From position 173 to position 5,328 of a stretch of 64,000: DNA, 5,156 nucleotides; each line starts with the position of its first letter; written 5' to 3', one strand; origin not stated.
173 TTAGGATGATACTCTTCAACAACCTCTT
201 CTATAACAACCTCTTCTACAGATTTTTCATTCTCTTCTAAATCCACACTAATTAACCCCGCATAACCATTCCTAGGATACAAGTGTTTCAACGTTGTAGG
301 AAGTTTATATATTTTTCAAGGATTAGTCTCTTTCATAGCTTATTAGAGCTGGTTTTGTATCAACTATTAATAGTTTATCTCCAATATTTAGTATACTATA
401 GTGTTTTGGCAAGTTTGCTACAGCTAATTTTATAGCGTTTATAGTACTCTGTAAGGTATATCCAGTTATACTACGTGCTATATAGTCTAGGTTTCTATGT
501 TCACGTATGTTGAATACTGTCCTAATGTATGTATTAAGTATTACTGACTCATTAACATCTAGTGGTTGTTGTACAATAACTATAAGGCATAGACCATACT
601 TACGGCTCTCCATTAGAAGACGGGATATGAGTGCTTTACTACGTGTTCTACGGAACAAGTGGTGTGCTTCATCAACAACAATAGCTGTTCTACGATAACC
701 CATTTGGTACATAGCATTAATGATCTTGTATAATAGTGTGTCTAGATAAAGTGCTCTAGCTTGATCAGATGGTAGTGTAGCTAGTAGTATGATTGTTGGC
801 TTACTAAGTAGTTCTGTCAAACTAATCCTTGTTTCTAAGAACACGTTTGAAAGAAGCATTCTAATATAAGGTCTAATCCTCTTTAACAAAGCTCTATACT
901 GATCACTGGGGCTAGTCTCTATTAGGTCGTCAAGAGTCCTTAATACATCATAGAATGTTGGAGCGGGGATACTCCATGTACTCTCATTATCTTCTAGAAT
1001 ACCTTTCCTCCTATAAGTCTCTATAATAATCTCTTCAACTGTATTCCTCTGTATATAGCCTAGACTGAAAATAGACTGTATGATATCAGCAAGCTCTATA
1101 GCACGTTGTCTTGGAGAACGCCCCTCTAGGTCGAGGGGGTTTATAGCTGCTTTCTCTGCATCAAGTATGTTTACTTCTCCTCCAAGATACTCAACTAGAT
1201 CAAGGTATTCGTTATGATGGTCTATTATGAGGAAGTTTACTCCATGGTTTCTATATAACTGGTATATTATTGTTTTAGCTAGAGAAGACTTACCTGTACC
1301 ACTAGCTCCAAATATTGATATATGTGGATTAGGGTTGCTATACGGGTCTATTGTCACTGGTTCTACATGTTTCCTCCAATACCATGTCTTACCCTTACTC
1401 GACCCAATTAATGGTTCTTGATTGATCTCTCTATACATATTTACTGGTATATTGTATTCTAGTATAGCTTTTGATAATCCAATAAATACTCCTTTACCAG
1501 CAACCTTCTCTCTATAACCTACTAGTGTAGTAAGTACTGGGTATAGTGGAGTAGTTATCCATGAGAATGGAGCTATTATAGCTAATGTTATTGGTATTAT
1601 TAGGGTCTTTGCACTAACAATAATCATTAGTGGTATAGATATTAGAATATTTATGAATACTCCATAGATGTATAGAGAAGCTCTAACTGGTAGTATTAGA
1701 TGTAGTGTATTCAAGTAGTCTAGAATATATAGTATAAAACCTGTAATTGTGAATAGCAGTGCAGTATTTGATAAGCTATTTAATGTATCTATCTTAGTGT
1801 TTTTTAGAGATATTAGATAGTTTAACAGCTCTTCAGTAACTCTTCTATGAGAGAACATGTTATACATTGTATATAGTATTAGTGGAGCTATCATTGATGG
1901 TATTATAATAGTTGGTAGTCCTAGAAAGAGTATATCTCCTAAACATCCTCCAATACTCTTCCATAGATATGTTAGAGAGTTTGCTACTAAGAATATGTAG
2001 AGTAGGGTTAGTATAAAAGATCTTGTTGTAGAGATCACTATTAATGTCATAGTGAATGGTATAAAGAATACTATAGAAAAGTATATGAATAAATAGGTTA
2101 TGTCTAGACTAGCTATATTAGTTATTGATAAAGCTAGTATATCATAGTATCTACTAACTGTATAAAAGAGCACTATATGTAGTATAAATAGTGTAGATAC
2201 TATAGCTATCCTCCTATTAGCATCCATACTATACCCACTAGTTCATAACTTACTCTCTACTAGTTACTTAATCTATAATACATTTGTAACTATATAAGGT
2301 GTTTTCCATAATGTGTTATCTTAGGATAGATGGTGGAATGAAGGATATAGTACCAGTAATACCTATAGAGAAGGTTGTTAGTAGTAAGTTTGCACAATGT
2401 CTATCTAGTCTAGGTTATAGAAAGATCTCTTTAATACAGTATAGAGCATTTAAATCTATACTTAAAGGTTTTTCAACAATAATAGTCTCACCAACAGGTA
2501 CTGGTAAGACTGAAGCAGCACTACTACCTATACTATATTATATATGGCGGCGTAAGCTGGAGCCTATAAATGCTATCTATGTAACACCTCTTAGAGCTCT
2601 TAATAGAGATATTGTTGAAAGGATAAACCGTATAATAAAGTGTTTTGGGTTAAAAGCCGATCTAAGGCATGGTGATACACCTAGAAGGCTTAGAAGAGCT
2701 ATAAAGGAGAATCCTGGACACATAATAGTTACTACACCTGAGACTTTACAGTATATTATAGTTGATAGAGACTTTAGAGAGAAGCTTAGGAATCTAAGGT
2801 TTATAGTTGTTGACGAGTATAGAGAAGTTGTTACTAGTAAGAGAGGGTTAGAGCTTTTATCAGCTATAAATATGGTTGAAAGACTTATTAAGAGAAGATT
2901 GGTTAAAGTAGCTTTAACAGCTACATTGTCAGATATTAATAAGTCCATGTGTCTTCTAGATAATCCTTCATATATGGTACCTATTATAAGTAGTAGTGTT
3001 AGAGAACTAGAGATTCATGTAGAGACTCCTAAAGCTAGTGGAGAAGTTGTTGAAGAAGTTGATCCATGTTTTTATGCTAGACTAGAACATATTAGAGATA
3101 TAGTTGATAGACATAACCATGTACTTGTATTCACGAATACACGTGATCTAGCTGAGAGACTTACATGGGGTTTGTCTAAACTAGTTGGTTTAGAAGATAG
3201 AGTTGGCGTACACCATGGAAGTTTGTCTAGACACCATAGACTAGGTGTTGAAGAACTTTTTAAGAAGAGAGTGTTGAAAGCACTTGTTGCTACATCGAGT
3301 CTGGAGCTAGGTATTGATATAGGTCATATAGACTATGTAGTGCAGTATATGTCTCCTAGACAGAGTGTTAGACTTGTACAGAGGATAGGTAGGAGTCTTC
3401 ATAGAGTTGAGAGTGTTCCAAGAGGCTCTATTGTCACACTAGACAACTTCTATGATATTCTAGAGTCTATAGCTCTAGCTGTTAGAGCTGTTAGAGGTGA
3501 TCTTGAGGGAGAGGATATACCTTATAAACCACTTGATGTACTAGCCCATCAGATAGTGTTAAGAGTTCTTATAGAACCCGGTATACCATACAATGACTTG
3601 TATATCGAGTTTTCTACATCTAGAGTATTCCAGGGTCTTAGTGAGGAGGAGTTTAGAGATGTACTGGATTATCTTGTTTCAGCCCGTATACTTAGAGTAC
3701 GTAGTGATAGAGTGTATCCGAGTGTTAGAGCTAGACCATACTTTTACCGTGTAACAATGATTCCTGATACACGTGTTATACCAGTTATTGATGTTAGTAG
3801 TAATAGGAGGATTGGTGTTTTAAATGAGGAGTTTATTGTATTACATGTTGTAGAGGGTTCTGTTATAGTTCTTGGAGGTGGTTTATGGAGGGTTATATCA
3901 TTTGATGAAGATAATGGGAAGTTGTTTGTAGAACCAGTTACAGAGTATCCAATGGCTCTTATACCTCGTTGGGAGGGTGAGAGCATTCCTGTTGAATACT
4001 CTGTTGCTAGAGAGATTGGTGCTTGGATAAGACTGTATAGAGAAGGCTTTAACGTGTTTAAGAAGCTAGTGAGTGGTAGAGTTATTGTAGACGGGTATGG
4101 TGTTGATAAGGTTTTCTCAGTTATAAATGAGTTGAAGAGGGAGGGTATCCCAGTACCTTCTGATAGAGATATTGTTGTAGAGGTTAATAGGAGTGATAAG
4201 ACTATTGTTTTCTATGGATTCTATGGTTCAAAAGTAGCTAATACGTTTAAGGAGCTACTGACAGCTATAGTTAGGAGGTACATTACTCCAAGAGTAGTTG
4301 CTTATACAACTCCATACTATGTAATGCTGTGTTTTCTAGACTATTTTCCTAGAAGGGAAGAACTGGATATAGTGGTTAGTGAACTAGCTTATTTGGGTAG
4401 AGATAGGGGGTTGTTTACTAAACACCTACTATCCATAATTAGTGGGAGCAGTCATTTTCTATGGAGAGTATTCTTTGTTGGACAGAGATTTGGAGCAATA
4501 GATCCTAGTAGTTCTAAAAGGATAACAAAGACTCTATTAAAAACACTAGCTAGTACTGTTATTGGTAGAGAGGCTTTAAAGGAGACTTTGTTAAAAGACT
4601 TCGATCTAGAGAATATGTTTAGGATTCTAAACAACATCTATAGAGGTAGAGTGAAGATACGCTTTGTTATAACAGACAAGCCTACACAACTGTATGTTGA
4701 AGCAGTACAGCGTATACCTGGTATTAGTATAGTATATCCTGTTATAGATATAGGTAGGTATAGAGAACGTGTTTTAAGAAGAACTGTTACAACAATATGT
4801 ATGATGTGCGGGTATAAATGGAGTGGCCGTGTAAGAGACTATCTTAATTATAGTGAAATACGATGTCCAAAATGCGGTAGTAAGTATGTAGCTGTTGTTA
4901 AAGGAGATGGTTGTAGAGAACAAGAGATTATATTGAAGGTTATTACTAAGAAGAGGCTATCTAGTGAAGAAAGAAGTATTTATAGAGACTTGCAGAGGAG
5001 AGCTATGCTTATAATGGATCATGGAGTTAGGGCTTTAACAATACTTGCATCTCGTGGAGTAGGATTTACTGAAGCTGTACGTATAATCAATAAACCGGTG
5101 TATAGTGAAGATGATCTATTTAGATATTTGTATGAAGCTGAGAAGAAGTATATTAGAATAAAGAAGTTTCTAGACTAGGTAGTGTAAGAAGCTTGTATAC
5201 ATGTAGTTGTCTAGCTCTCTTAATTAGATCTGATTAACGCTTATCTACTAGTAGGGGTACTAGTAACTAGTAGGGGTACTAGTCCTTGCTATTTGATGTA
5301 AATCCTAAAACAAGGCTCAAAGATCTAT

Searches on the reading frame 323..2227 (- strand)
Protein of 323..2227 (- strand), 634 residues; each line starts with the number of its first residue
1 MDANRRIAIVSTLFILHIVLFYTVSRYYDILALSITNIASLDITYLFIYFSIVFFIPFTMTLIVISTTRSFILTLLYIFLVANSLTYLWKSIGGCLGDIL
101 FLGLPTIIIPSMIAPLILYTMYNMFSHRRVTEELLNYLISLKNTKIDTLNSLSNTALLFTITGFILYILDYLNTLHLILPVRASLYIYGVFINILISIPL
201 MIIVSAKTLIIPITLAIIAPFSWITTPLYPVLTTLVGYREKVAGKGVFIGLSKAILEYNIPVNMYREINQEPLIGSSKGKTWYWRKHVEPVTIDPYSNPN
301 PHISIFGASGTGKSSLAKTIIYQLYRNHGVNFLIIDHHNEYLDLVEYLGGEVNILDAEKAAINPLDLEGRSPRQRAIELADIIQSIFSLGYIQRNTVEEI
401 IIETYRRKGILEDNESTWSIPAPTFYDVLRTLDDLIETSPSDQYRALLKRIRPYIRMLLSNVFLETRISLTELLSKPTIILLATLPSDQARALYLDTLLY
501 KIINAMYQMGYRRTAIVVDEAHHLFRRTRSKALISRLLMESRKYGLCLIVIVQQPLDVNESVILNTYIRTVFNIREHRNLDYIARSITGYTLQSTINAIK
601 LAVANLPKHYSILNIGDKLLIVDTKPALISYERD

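Call 25: search_protein_families(library=pfam, proteins=[window:323-2227:-], max_evalue=0.01)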
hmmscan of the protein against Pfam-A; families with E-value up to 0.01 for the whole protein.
window:323-2227:- (634 aa): 11 families
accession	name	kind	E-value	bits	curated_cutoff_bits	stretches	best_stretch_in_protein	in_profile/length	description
PF01935.23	DUF87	-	5.6e-16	59.7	23.2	1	290-499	13-217/220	Helicase HerA, central domain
PF13401.12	AAA_22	-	7.1e-08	33.3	27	0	499-556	72-126/130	AAA domain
PF13191.12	AAA_16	-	9.9e-06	26.6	32.6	1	299-360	24-87/167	AAA ATPase domain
PF12846.13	AAA_10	-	1e-05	25.2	27.5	1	299-347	20-67/362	AAA-like domain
PF19044.6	P-loop_TraG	-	2.1e-05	23.8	25.8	1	300-566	29-304/413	TraG P-loop domain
PF01580.24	FtsK_SpoIIIE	-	0.00042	20.3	24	1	289-338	29-80/221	FtsK/SpoIIIE family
PF10412.15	TrwB_AAD_bind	-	0.00049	19.5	20.5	0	300-366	15-72/387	Type IV secretion-system coupling protein DNA-binding domain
PF04851.21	ResIII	-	0.00056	20.3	22.5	0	298-340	21-64/164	Type III restriction enzyme, res subunit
PF20720.3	nSTAND3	-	0.0048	17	27.2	0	302-344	19-60/155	Novel STAND NTPase 3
PF01637.24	ATPase_2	-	0.0064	16.8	33.2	0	298-348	18-68/225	ATPase domain predominantly from Archaea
PF00005.33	ABC_tran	-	0.0085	17.1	25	0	298-329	9-40/137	ABC transporter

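Call 26: search_protein_families(library=ncbifam, proteins=[window:323-2227:-], max_evalue=0.001)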
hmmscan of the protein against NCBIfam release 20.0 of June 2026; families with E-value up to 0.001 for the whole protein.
window:323-2227:- (634 aa): 12 families
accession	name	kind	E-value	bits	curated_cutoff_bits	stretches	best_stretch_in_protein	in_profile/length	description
NF053655.1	CedD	equivalog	1.1e-23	83.8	600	1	302-577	223-482/527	DNA-translocating ATPase CedD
NF045971.1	conju_CD1110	equivalog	3.2e-18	65.4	325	1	290-557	405-671/752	VirB4-like conjugal transfer ATPase, CD1110 family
TIGR00929.1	VirB4_CagE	subfamily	8.8e-18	63.9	643.1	1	288-568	430-690/792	VirB4 family type IV secretion/conjugal transfer ATPase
TIGR02746.1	TraC-F-type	equivalog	2.9e-13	48.7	567.05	1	291-560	419-690/800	type IV secretion system protein TraC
NF045975.1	VirB4_plasma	equivalog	4.5e-12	44.5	590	1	303-558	518-807/894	Mbov_0397 family ICE element conjugal transfer ATPase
NF041017.1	DNA_import_CedB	equivalog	4.6e-10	38.7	700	1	292-561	267-522/590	DNA import protein CedB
NF040819.1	helicase_HerA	equivalog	1.1e-08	34.1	970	1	504-586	394-479/561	DNA double-strand break repair helicase HerA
NF040937.1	HerA_Thermprot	equivalog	1.7e-08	33.3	800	1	516-585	353-425/487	DNA double-strand break repair helicase HerA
NF042943.1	HerA_antiphage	equivalog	1.1e-07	30.9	800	1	506-586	424-514/566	anti-phage-associated helicase HerA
NF033849.1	ser_rich_anae_1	subfamily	1.3e-07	29.4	650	0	536-629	1052-1144/1163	serine-rich protein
NF042944.1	HerA_antiphage_2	equivalog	1.4e-05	24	850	0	524-563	445-484/576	anti-phage-associated helicase HerA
TIGR03925.1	T7SS_EccC_b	equivalog_domain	1.6e-05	23.4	346.55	1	287-346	350-410/564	type VII secretion protein EccCb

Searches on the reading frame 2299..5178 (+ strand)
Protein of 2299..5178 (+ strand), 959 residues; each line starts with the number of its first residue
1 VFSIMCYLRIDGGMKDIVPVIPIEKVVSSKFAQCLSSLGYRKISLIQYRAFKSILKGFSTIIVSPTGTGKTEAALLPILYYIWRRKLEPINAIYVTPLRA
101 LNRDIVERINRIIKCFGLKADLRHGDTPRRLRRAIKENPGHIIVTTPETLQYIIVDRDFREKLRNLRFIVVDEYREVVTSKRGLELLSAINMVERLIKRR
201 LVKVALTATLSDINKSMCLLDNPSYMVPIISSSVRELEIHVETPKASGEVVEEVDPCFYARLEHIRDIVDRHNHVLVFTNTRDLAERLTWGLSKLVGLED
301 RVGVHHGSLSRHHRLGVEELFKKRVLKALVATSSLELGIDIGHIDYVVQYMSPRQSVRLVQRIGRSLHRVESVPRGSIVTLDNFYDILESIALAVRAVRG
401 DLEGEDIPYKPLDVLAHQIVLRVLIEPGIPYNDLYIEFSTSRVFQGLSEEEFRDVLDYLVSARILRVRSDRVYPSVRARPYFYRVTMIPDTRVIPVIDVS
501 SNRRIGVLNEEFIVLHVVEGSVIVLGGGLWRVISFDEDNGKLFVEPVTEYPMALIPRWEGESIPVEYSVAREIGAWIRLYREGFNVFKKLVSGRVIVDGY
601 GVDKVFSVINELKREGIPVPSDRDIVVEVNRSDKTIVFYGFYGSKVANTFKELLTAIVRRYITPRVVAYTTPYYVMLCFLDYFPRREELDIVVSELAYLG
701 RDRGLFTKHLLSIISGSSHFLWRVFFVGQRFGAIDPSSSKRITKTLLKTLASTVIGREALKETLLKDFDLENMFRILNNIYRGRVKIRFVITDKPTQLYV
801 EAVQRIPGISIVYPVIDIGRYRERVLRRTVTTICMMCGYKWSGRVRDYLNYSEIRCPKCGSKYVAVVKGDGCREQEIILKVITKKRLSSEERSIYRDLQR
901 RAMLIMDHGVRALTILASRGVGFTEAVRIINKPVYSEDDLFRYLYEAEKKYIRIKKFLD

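Call 25: search_protein_families(library=pfam, proteins=[window:2299-5178:+], max_evalue=0.01)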
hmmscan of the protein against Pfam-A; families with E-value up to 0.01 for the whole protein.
window:2299-5178:+ (959 aa): 7 families
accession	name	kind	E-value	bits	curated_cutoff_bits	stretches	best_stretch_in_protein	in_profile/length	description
PF00270.35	DEAD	-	4.4e-32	111.6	26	1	46-212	3-163/167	DEAD/DEAH box helicase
PF08494.16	DEAD_assoc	-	5.9e-18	65.8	23.5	1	619-797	1-189/191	DEAD/H associated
PF00271.37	Helicase_C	-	2.9e-17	63.4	23.5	1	262-366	3-106/110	Helicase conserved C-terminal domain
PF19306.5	WH_Lhr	-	3.6e-11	43.2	27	1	399-538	5-154/168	Large helicase-related protein, winged helix domain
PF04851.21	ResIII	-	3.3e-07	30.8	22.5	1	51-210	12-162/164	Type III restriction enzyme, res subunit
PF22590.2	Cas3-like_C_2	-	0.0002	22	27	1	273-369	3-103/106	CRISPR-associated nuclease/helicase Cas3, C-terminal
PF01155.25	HypA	-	0.0018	18.7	28.9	1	829-874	68-107/112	Hydrogenase/urease nickel incorporation, metallochaperone, hypA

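Call 26: search_protein_families(library=ncbifam, proteins=[window:2299-5178:+], max_evalue=0.001)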
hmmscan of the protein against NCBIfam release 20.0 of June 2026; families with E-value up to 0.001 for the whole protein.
window:2299-5178:+ (959 aa): 34 families (the best 25 are shown)
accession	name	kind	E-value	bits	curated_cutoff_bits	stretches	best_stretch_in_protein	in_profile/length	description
NF010338.0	PRK13767.1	equivalog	3e-99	333.5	849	1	40-797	31-833/877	ATP-dependent helicase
TIGR04121.1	DEXH_lig_assoc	equivalog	1.6e-88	297.3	850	1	38-674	10-645/804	ligase-associated DNA damage response DEXH box helicase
NF007284.0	PRK09751.1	equivalog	3e-48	164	1496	2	304-657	354-720/1538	ATP-dependent helicase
TIGR03817.1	DECH_helic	hypoth_equivalog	1.8e-25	89.3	874.1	1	32-369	26-373/742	helicase/secretion neighborhood putative DEAH-box helicase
NF053631.1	RNA_helic_CshA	equivalog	6.4e-24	84.6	646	1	27-366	6-328/434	degradosome RNA helicase CshA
NF040935.1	helicase_Hel308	equivalog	1.4e-17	63.1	1200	1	24-295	7-270/704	ATP-dependent DNA helicase Hel308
NF008744.0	PRK11776.1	equivalog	3.2e-17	62.3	524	1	29-366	13-333/460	ATP-dependent RNA helicase DbpA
NF008394.0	PRK11192.1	equivalog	6.1e-17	61.6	507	1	30-366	13-338/441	ATP-dependent RNA helicase SrmB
NF010337.0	PRK13766.1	equivalog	8e-17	60.6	610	2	254-367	346-466/781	Hef nuclease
NF007882.0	PRK10590.1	equivalog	3.3e-15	56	743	1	33-382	14-352/456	ATP-dependent RNA helicase RhlE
NF002251.0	PRK01172.1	equivalog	1.1e-14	53.6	891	1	47-296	27-260/674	ATP-dependent DNA helicase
NF053636.1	DDHlcsCsdAPsy1082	equivalog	1.6e-14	53.3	890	2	273-366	244-334/512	DEAD/DEAH box helicase CsdA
NF053711.1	RNA_heli_RhlE1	exception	4.6e-14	52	750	1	32-383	13-352/434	RNA helicase RhlE1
NF002340.1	PRK01297.1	equivalog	7e-14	51.4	564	1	29-366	10-340/372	ATP-dependent RNA helicase RhlB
TIGR01587.1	cas3_core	equivalog_domain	5.1e-13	48.9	102.45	1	60-369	2-318/358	CRISPR-associated helicase Cas3'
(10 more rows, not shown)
